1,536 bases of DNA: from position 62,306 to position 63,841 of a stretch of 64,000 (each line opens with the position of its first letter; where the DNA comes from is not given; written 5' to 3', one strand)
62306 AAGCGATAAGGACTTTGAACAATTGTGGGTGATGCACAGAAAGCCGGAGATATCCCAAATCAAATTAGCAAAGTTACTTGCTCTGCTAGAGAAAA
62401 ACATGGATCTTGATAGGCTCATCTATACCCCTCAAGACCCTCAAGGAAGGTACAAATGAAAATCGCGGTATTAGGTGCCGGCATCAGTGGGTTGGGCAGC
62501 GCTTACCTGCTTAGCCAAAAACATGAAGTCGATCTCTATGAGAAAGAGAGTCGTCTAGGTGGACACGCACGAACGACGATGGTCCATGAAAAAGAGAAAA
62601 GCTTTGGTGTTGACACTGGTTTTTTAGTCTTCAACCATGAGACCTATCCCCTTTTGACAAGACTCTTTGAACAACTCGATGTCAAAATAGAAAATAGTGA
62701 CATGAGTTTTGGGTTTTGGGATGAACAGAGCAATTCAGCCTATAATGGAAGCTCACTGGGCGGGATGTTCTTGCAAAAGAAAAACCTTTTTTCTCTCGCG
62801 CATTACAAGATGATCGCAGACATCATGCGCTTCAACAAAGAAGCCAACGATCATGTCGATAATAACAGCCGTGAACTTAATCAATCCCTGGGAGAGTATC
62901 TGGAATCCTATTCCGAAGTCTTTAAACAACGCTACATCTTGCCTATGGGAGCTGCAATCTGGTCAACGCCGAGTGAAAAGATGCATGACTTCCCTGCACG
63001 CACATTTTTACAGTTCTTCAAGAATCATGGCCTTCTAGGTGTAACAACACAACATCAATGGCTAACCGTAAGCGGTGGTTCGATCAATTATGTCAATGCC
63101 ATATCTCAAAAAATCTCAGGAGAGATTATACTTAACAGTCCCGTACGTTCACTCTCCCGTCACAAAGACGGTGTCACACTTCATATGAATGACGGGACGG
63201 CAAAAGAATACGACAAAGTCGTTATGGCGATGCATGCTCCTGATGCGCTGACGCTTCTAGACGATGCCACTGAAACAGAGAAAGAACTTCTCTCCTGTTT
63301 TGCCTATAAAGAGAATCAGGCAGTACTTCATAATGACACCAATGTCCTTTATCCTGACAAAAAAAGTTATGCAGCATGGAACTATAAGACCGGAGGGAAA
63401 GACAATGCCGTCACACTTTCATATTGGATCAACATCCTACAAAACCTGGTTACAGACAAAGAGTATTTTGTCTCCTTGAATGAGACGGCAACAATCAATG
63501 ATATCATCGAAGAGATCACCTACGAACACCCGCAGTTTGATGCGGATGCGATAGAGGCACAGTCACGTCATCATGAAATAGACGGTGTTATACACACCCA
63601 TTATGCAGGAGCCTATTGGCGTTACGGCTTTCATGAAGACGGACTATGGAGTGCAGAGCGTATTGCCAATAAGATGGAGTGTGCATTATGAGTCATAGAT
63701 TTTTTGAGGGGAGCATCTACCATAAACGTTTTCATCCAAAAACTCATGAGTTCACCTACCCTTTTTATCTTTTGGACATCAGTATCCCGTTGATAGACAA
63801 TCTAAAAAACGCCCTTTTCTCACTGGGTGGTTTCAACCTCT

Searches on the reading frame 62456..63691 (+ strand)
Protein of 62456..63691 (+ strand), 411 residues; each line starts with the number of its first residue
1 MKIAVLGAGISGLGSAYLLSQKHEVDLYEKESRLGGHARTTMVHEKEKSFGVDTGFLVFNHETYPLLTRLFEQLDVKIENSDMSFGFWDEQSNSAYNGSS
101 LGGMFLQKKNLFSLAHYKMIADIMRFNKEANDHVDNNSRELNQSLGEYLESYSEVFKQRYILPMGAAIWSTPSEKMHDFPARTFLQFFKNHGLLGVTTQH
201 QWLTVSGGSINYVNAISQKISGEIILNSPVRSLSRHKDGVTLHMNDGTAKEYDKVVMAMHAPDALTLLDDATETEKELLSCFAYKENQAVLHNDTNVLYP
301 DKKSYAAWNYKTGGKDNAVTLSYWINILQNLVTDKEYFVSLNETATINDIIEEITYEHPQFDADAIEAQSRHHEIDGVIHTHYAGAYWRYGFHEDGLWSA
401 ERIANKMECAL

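Call 10: search_protein_families(library=pfam, proteins=[window:62456-63691:+])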
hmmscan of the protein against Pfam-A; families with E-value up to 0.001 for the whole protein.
window:62456-63691:+ (411 aa): 4 families
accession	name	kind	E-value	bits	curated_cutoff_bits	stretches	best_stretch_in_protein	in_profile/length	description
PF01593.30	Amino_oxidase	-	1.2e-21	78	19.8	1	10-267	1-263/443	Flavin containing amine oxidoreductase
PF13450.12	NAD_binding_8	-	6.8e-14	52.3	21.9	1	5-74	1-68/68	NAD(P)-binding Rossmann-like domain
PF01266.30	DAO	-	3.4e-08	33.9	27.9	1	2-38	1-38/353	FAD dependent oxidoreductase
PF03486.20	HI0933_like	-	0.00092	19.2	50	0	2-35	2-36/244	HI0933-like protein Rossmann domain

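Call 11: find_encoding_contigs(protein=window:62456-63691:+, flank=10000, max_places=6)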
Protein window:62456-63691:+ (411 aa): no gene with exactly this product is on record in the collection.
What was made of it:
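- The regulator is not in the window, and the source genome could not be found in the collections (call 11).
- Tried and rejected: Exact look-up of a window protein to find the source genome and read past the window end found nothing on record (call 11).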

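Call 12: find_related_loci(query=window:62456-63691:+, collection=genome_contigs, flank=10000)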
Query window:62456-63691:+ (411 aa) in genome_contigs; peptide patterns used: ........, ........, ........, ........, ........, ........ (x = any residue, [..] = any of these).
599 stretches matched a pattern (row limit reached: there are more); 577 encode a relative of the query (tblastn E <= 1e-3); the best 80 are kept; 80 distinct loci.
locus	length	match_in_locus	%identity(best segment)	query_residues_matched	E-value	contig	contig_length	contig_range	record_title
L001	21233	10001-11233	76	1-411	0e+0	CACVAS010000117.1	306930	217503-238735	MAG: uncultured Sulfurovum sp. isolate HLG_WM_MAG_01 genome assembly, contig: NODE_3_length_306930_cov_43.511273, whole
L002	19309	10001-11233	76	1-411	0e+0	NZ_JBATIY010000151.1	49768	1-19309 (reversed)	MAG: Sulfurovum sp. isolate MFD10247_ilm_asm_bin6 k127_167895, whole genome shotgun sequence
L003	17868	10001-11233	75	1-411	0e+0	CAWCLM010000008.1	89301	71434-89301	MAG: Sulfurovaceae bacterium isolate MFD03804.bin.1.162 genome assembly, contig: contig_47702, whole genome shotgun sequ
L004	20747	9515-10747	75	1-411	0e+0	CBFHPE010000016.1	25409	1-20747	MAG: Sulfurovum sp. isolate Co_bin_127_indper genome assembly, contig: Co_bin_127_indper_c16, whole genome shotgun seque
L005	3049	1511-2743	74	1-411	0e+0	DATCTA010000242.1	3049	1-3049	MAG TPA_asm: Sulfurovum sp. isolate SMAG_U7319 k141_235082, whole genome shotgun sequence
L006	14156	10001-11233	74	1-411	0e+0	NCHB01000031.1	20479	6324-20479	MAG: Sulfurovum sp. 16-42-52 04302015_16_scaffold_529, whole genome shotgun sequence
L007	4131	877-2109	74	1-411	0e+0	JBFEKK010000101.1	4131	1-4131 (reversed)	MAG: Sulfurovum sp. isolate Mix_mud02.2020.12.16 k141_1018020_length_4131_cov_117.3674, whole genome shotgun sequence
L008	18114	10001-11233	74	1-411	0e+0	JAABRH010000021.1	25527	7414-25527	MAG: Sulfurovum sp. isolate S06.Bin221 Scaffold_21, whole genome shotgun sequence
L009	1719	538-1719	75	1-394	0e+0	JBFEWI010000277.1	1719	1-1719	MAG: Sulfurovum sp. isolate Mix_mud08.2021.06.58 k141_2253045_length_1719_cov_27.1591, whole genome shotgun sequence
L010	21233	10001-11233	72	1-411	0e+0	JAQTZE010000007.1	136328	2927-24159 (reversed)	MAG: Sulfurimonas sp. isolate STC_53 NODE_287_length_136328_cov_5.964310_Sandtown_C, whole genome shotgun sequence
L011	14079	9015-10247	71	1-411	0e+0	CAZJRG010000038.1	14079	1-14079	MAG TPA_asm: uncultured Sulfurimonas sp. isolate binchicken_co79_198 genome assembly, contig: NODE_5631_length_14079_cov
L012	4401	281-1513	72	1-411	0e+0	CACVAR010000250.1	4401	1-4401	MAG: uncultured Sulfurovum sp. isolate HLG_WM_MAG_03 genome assembly, contig: NODE_3752_length_4401_cov_46.563407, whole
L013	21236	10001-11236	71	1-411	0e+0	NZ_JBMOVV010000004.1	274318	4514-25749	Arcobacter sp. YIC-464 Scaffold4, whole genome shotgun sequence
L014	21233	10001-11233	70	1-411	0e+0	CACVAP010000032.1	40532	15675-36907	MAG: uncultured Sulfurovum sp. isolate HLG_WM_MAG_06 genome assembly, contig: NODE_165_length_40532_cov_27.385868, whole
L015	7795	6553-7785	70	1-411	0e+0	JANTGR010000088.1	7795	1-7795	MAG: Sulfurospirillum sp. isolate bin10080 c_000000010956, whole genome shotgun sequence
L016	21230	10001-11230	70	2-411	0e+0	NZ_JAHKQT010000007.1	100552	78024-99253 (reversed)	Poseidonibacter lekithochrous strain A1R12 A1R12_A1R12_contig_13, whole genome shotgun sequence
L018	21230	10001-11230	70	2-411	0e+0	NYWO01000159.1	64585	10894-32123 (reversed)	MAG: Arcobacter sp. isolate CPC16 MHASMcontig_128623, whole genome shotgun sequence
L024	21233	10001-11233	69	1-411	0e+0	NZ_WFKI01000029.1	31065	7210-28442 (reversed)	Poseidonibacter ostreae strain SJOD-M-6 SJOD-M-6_contig29, whole genome shotgun sequence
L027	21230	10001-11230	69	2-411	0e+0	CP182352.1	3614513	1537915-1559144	MAG: Halarcobacter sp. isolate FB10N2-1 chromosome, complete genome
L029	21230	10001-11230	68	2-411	0e+0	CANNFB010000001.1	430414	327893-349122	uncultured Campylobacterales bacterium isolate 3-1742-Z.fasta genome assembly, contig: NODE_1, whole genome shotgun sequ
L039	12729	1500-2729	68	2-411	0e+0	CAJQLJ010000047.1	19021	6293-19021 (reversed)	MAG: uncultured Campylobacterales bacterium isolate 0.2_20180522_Bin_122_1 genome assembly, contig: c_000000003920, whol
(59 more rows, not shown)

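Call 28: search_protein_families(library=pfam, proteins=[L016:13755-14468:-, L004:17767-18774:+, L004:16353-17774:+, L006:1505-1762:-, L013:14404-15459:+, L027:14990-15256:+, L002:16569-18002:+, L001:8653-9273:-, L010:13178-13711:+, L013:15459-16850:+], max_evalue=0.01)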
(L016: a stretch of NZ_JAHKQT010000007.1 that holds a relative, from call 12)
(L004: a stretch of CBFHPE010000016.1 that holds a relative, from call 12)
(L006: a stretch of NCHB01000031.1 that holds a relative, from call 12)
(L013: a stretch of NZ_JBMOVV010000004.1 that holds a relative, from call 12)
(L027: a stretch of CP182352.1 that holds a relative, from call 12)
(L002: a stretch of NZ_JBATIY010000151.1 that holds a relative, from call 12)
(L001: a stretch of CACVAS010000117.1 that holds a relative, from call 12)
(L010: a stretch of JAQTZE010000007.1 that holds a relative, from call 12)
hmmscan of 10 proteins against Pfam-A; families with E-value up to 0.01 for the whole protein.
L016:13755-14468:- (237 aa): 2 families
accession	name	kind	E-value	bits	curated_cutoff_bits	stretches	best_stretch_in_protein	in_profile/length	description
PF00072.30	Response_reg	-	1.8e-25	89.7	30.2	1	4-111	2-110/111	Response regulator receiver domain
PF04397.21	LytTR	-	2.2e-22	79.5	22.6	1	136-232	2-97/98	LytTr DNA-binding domain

L004:17767-18774:+ (335 aa): 1 family
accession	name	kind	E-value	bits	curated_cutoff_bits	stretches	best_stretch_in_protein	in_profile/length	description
PF06580.19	His_kinase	-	9.3e-24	83.9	25.2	1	154-227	2-78/81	Histidine kinase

L004:16353-17774:+ (473 aa): 6 families
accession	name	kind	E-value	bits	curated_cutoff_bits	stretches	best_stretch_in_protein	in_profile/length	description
PF13450.12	NAD_binding_8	-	2.3e-16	60.3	21.9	1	6-72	1-67/68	NAD(P)-binding Rossmann-like domain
PF01593.30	Amino_oxidase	-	5.9e-13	49.3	19.8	1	15-411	5-380/443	Flavin containing amine oxidoreductase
PF01266.30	DAO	-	2.6e-06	27.6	27.9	1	4-42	2-41/353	FAD dependent oxidoreductase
PF13738.12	Pyr_redox_3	-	0.0011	18.7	30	1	201-278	58-136/305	Pyridine nucleotide-disulphide oxidoreductase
PF07992.20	Pyr_redox_2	-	0.0013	18.7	26.1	0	4-40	3-41/291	Pyridine nucleotide-disulphide oxidoreductase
PF00890.30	FAD_binding_2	-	0.0081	15.8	20.4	0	5-40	3-38/414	FAD binding domain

L006:1505-1762:- (85 aa): 1 family
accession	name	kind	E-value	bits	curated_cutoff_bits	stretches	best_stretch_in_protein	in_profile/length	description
PF10985.13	DUF2805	-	4.1e-30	104.4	22.5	1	17-82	2-67/71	Protein of unknown function (DUF2805)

L013:14404-15459:+ (351 aa): 1 family
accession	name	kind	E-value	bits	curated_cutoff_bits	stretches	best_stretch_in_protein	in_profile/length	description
PF00563.25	EAL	-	2.9e-55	187.7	31.3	1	115-342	7-236/236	EAL domain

L027:14990-15256:+ (88 aa): 0 families

L002:16569-18002:+ (477 aa): 13 families
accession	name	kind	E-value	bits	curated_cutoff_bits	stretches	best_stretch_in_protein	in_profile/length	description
PF01266.30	DAO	-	8.7e-15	55.5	27.9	1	5-369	1-302/353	FAD dependent oxidoreductase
PF07992.20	Pyr_redox_2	-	2.4e-09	37.5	26.1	1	5-254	2-119/291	Pyridine nucleotide-disulphide oxidoreductase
PF13450.12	NAD_binding_8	-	7.9e-06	26.5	21.9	1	8-38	1-31/68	NAD(P)-binding Rossmann-like domain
PF00070.33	Pyr_redox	-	3.3e-05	24.8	22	1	5-39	1-35/82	Pyridine nucleotide-disulphide oxidoreductase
PF01134.28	GIDA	-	6.3e-05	22.6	22.1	1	6-57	2-56/391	Glucose inhibited division protein A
PF01494.25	FAD_binding_3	-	0.00011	22.1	22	1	3-39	1-37/349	FAD binding domain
PF13738.12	Pyr_redox_3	-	0.00021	21.1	30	0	8-36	2-31/305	Pyridine nucleotide-disulphide oxidoreductase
PF01946.23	Thi4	-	0.0012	18.5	26.2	1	4-57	18-67/235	Thi4 family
PF00890.30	FAD_binding_2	-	0.0013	18.5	20.4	1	6-40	2-36/414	FAD binding domain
PF04820.20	Trp_halogenase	-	0.0015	17.9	21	0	5-36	1-36/458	Tryptophan halogenase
PF01262.27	AlaDh_PNT_C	-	0.0022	17.9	23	1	3-35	28-60/214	Alanine dehydrogenase/PNT, C-terminal domain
PF12831.13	FAD_oxidored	-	0.0024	17.6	27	1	6-37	2-33/416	FAD dependent oxidoreductase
PF03486.20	HI0933_like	-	0.0042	17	50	0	5-38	2-35/244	HI0933-like protein Rossmann domain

L001:8653-9273:- (206 aa): 1 family
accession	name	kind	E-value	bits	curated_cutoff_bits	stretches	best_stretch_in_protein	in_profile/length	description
PF04832.17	SOUL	-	1.2e-51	175.7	27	2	87-203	54-173/173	SOUL heme-binding protein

L010:13178-13711:+ (177 aa): 1 family
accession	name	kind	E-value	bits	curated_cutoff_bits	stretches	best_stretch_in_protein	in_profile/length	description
PF12915.13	DUF3833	-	3.5e-57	193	25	1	13-176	2-163/163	Protein of unknown function (DUF3833)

L013:15459-16850:+ (463 aa): 1 family
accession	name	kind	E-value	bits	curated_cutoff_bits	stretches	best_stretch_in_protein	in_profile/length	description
PF04244.19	DPRP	-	1.8e-27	97.1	22.1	1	5-180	2-210/224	Deoxyribodipyrimidine photo-lyase-related protein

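Call 40: find_homologous_proteins(query=L004:18755-19450:+, max_evalue=1e-10)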
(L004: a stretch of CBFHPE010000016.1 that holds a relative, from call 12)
Query L004:18755-19450:+ (231 aa): 3932 proteins with E <= 1e-10 among 5090 candidates; the best 120 are listed.
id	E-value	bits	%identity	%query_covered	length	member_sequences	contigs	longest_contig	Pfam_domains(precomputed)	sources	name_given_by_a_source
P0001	7.9e-135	465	95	100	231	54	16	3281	PF04397.22,PF00072.31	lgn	-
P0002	6.2e-130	449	92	100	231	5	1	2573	PF04397.22,PF00072.31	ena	-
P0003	2.1e-129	447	91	100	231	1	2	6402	PF04397.22,PF00072.31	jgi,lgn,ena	-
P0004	3.5e-129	447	90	100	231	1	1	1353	PF04397.22,PF00072.31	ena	-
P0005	4.6e-129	446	91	100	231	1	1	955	PF04397.22,PF00072.31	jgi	jgi:two-component system LytT family response regulator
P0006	6.7e-129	446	91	100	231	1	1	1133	PF04397.22,PF00072.31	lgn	-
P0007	6.7e-129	446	90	100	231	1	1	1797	PF04397.22,PF00072.31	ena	-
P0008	3.9e-128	443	90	100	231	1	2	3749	PF04397.22,PF00072.31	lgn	-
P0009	4.9e-128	443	90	100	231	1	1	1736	PF04397.22,PF00072.31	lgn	-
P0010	1.5e-126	438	90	100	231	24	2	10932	PF04397.22,PF00072.31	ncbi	-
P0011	3.6e-126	437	89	100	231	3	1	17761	PF04397.22,PF00072.31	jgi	jgi:two-component system LytT family response regulator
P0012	3.9e-126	437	88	100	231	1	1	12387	PF04397.22,PF00072.31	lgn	-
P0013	4.7e-126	436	89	100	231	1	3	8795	PF04397.22,PF00072.31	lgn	-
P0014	8.0e-126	436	88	100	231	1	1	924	PF04397.22,PF00072.31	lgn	-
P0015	1.2e-125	435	89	100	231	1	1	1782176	PF04397.22,PF00072.31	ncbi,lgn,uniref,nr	ncbi:LytTR family DNA-binding domain-containing protein [Sulfurovum sp. TSL1]|uniref:LytR/AlgR famil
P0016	3.7e-125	433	87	100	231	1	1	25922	PF04397.22,PF00072.31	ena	-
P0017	4.7e-125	433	89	100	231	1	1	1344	PF04397.22,PF00072.31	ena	-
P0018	7.4e-125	432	88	100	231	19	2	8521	PF04397.22,PF00072.31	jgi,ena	jgi:two-component system LytT family response regulator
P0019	7.6e-125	432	88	100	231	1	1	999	PF04397.22,PF00072.31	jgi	-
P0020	8.5e-125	432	88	100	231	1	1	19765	PF04397.22,PF00072.31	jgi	-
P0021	8.6e-125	432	89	100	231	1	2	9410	PF04397.22,PF00072.31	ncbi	-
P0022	9.1e-125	432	87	100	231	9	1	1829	PF04397.22,PF00072.31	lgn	-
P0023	1.2e-124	432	88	100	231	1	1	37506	PF04397.22,PF00072.31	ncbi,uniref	ncbi:LytR/AlgR family response regulator transcription factor [Sulfurovum sp.]|uniref:LytR/AlgR fami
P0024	1.4e-124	432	88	100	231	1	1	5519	PF04397.22,PF00072.31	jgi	-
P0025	1.5e-124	431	87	100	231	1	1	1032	PF04397.22,PF00072.31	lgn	-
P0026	1.7e-124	431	86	100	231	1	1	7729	PF04397.22,PF00072.31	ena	-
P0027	1.9e-124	431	88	100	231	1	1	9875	PF04397.22,PF00072.31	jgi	-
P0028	1.9e-124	431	87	100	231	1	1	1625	PF04397.22,PF00072.31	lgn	-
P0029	2.0e-124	431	88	100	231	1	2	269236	PF04397.22,PF00072.31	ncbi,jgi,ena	jgi:two-component system LytT family response regulator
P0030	2.4e-124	431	89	100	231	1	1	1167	PF04397.22,PF00072.31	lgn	-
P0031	2.5e-124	431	89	100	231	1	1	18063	PF04397.22,PF00072.31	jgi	-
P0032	2.6e-124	431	87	100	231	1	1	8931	PF04397.22,PF00072.31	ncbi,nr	ncbi:MAG: LytTR family DNA-binding domain-containing protein [Sulfurovum sp.]|nr:LytTR family DNA-bi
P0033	3.5e-124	430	87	100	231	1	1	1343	PF04397.22,PF00072.31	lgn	-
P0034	4.0e-124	430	88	100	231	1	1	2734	PF04397.22,PF00072.31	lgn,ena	-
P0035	4.6e-124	430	88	100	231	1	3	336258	PF04397.22,PF00072.31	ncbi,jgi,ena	-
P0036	4.7e-124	430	87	100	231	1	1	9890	PF04397.22,PF00072.31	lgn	-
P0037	8.4e-124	429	88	100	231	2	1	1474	PF04397.22,PF00072.31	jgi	-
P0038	8.6e-124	429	87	100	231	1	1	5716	PF04397.22,PF00072.31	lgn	-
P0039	9.0e-124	429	87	100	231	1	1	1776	PF04397.22,PF00072.31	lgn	-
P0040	1.5e-123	428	85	100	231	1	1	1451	PF04397.22,PF00072.31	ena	-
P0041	2.0e-123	428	87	100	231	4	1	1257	PF04397.22,PF00072.31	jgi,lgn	-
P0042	2.1e-123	428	87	100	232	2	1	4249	PF04397.22,PF00072.31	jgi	-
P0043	2.5e-123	427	86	100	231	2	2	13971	PF04397.22,PF00072.31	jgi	-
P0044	2.6e-123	427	87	100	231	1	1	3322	PF04397.22,PF00072.31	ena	-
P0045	4.0e-123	427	85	100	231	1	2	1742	PF04397.22,PF00072.31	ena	-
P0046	7.3e-123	426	87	100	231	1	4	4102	PF04397.22,PF00072.31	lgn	-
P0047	7.5e-123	426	88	100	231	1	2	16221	PF04397.22,PF00072.31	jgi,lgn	-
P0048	7.5e-123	426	85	100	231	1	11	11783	PF04397.22,PF00072.31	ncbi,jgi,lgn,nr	ncbi:MAG TPA: LytTR family DNA-binding domain-containing protein [Sulfurovum sp.]|jgi:two-component 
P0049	1.8e-122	425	86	100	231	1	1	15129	PF04397.22,PF00072.31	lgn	-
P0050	4.4e-122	423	86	100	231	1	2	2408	PF04397.22,PF00072.31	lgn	-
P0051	1.3e-121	422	86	100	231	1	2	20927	PF04397.22,PF00072.31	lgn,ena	-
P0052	2.5e-121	421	85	100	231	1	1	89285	PF04397.22,PF00072.31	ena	-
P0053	3.2e-121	421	85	100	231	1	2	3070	PF04397.22,PF00072.31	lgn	-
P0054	1.1e-120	419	85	100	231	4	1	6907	PF04397.22,PF00072.31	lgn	-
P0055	2.1e-120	418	85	100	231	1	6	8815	PF04397.22,PF00072.31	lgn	-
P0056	3.6e-120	417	85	100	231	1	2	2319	PF04397.22,PF00072.31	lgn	-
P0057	5.7e-120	416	85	100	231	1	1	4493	PF04397.22,PF00072.31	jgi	-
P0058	6.2e-120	416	87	100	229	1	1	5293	PF04397.22,PF00072.31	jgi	-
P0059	2.2e-119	414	84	100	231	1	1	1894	PF04397.22,PF00072.31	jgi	-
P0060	3.4e-119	414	84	100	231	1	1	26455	PF04397.22,PF00072.31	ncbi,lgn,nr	ncbi:MAG: LytTR family DNA-binding domain-containing protein [Campylobacterota bacterium]|nr:LytTR f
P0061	4.6e-119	413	84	100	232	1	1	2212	PF04397.22,PF00072.31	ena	-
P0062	5.5e-119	413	84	100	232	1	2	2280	PF04397.22,PF00072.31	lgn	-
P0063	2.8e-118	411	84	100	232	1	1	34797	PF04397.22,PF00072.31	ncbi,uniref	ncbi:MAG TPA: LytTR family DNA-binding domain-containing protein [Sulfurovum sp.]|uniref:LytR/AlgR f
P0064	6.0e-118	410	83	100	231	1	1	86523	PF04397.22,PF00072.31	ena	-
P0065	1.0e-117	409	82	100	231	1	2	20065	PF04397.22,PF00072.31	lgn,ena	-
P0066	3.9e-117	407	84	100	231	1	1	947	PF04397.22,PF00072.31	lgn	-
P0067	6.4e-117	406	81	100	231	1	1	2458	PF04397.22,PF00072.31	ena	-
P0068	8.1e-117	406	83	100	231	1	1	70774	PF04397.22,PF00072.31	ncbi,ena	-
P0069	8.1e-117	406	84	100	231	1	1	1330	PF04397.22,PF00072.31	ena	-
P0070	8.5e-117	406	83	100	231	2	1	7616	PF04397.22,PF00072.31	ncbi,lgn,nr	ncbi:MAG: LytTR family DNA-binding domain-containing protein [Campylobacterota bacterium]|nr:LytTR f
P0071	1.2e-116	406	82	100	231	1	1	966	PF04397.22,PF00072.31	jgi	jgi:two-component system LytT family response regulator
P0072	4.5e-116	404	82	100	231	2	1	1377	PF04397.22,PF00072.31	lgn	-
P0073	5.4e-116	403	81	100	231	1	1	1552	PF04397.22,PF00072.31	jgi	-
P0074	5.8e-116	403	81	100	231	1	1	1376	PF04397.22,PF00072.31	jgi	jgi:two-component system, LytTR family, response regulator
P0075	6.2e-116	403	81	100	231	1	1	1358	PF04397.22,PF00072.31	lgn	-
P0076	7.3e-116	403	80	100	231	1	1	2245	PF04397.22,PF00072.31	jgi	-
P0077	2.2e-115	401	81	100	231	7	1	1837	PF04397.22,PF00072.31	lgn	-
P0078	3.4e-115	401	81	100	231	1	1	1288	PF04397.22,PF00072.31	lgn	-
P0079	3.9e-115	401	80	100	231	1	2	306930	PF04397.22,PF00072.31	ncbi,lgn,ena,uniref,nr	ncbi:MAG: putative response regulator [uncultured Sulfurovum sp.]|uniref:Putative response regulator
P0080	4.6e-115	400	82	100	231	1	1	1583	PF04397.22,PF00072.31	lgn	-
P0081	4.9e-115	400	83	100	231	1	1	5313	PF04397.22,PF00072.31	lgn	-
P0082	6.2e-115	400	82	100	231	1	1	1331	PF04397.22,PF00072.31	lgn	-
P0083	8.3e-115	400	81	100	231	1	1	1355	PF04397.22,PF00072.31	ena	-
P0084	8.4e-115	400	80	100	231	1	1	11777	PF04397.22,PF00072.31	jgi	-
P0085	1.0e-114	399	83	100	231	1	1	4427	PF04397.22,PF00072.31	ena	-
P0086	1.5e-114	399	80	100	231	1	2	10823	PF04397.22,PF00072.31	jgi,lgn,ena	-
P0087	2.6e-114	398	81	100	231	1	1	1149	PF04397.22,PF00072.31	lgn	-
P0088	3.0e-114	398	81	100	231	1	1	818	PF04397.22,PF00072.31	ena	-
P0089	3.3e-114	398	80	100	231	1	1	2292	PF04397.22,PF00072.31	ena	-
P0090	3.7e-114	397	80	100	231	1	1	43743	PF04397.22,PF00072.31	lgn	-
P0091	4.2e-114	397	82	100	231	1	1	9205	PF04397.22,PF00072.31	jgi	jgi:two-component system, LytTR family, response regulator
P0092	4.8e-114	397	81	100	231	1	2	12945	PF04397.22,PF00072.31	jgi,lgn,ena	-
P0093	4.9e-114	397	81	100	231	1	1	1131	PF04397.22,PF00072.31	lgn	-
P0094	6.5e-114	397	80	100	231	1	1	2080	PF04397.22,PF00072.31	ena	-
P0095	6.8e-114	397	81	100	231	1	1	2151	PF04397.22,PF00072.31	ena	-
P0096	8.4e-114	396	80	100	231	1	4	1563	PF04397.22,PF00072.31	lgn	-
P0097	8.7e-114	396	79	100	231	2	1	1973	PF04397.22,PF00072.31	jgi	-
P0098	1.2e-113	396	81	100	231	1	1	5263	PF04397.22,PF00072.31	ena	-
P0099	1.4e-113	396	80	100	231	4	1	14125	PF04397.22,PF00072.31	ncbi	-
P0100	1.8e-113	395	79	100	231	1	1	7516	PF04397.22,PF00072.31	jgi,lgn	jgi:two-component system LytT family response regulator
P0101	1.8e-113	395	79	100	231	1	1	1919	PF04397.22,PF00072.31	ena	-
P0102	2.4e-113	395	80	100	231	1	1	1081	PF04397.22,PF00072.31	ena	-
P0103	3.0e-113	395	82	100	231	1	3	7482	PF04397.22,PF00072.31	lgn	-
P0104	3.1e-113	394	80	99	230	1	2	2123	PF04397.22,PF00072.31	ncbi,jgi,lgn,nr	ncbi:MAG TPA: response regulator transcription factor [Epsilonproteobacteria bacterium]|jgi:two-comp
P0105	5.6e-113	394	79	100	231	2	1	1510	PF04397.22,PF00072.31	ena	-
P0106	5.8e-113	394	80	99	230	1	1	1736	PF04397.22,PF00072.31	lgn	-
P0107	6.9e-113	393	79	100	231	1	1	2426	PF04397.22,PF00072.31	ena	-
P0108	1.2e-112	392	81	100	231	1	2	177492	PF04397.22,PF00072.31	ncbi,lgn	-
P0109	1.6e-112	392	79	100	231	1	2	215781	PF04397.22,PF00072.31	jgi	-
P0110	2.1e-112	392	79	100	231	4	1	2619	PF04397.22,PF00072.31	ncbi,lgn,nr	ncbi:MAG TPA: response regulator transcription factor [Epsilonproteobacteria bacterium]|nr:response 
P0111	2.5e-112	391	78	100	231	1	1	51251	PF04397.22,PF00072.31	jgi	jgi:two-component system LytT family response regulator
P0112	2.8e-112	391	80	100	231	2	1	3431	PF04397.22,PF00072.31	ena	-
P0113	3.7e-112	391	81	100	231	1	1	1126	PF04397.22,PF00072.31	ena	-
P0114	4.3e-112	391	80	100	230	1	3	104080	PF04397.22,PF00072.31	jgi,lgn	jgi:two-component system LytT family response regulator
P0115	4.8e-112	391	78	100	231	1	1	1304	PF04397.22,PF00072.31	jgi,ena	-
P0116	6.0e-112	390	80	100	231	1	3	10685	PF04397.22,PF00072.31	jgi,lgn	-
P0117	7.4e-112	390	79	100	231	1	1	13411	PF04397.22,PF00072.31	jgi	jgi:two-component system LytT family response regulator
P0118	9.1e-112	390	78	100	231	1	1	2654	PF04397.22,PF00072.31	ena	-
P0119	9.2e-112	390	78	100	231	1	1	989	PF04397.22,PF00072.31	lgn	-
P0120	1.5e-111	389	79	100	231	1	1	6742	PF04397.22,PF00072.31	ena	-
